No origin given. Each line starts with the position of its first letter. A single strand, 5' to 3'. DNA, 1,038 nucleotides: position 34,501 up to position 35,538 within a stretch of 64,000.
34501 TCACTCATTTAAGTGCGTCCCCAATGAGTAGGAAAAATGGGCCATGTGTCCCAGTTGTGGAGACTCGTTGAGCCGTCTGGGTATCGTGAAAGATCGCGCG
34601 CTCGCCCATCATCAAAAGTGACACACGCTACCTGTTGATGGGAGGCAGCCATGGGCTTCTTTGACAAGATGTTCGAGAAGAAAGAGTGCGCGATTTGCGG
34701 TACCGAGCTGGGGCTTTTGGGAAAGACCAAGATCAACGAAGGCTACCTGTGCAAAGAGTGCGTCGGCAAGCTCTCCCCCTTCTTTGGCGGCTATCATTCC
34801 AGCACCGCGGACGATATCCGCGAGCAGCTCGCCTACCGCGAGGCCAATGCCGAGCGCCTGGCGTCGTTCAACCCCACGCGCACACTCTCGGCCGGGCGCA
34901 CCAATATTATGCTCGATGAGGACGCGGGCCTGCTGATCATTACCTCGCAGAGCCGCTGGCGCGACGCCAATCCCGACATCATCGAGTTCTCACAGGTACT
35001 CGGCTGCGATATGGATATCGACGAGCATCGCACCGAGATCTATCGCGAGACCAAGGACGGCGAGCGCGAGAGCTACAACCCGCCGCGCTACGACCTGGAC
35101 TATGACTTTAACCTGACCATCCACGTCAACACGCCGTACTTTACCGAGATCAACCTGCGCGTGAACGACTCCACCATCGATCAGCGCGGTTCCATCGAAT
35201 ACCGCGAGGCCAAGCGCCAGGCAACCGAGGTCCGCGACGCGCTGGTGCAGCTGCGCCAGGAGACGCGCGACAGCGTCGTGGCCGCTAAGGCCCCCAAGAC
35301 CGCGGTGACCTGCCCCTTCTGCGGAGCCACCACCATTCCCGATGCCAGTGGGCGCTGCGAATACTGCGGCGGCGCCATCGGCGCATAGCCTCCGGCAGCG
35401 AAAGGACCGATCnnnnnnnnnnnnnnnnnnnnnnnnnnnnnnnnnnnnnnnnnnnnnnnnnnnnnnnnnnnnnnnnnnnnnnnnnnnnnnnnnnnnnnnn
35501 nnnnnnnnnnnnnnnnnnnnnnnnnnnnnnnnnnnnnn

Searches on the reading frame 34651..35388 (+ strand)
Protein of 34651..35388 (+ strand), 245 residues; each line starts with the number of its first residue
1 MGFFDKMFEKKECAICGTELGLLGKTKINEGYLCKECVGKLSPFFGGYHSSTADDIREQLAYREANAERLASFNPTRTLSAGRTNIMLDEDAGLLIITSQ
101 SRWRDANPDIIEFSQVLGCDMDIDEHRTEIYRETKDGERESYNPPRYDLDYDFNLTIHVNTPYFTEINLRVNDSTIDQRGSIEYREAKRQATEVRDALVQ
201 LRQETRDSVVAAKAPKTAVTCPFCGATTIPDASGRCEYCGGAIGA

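Call 57: search_protein_families(library=pfam, proteins=[window:34651-35388:+], max_evalue=0.00001)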
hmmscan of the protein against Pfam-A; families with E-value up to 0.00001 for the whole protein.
window:34651-35388:+ (245 aa): 1 family
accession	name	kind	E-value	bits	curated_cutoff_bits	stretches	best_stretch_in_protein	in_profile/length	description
PF14471.11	DUF4428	-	6.9e-17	61.5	27.8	1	12-59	1-51/51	Domain of unknown function (DUF4428)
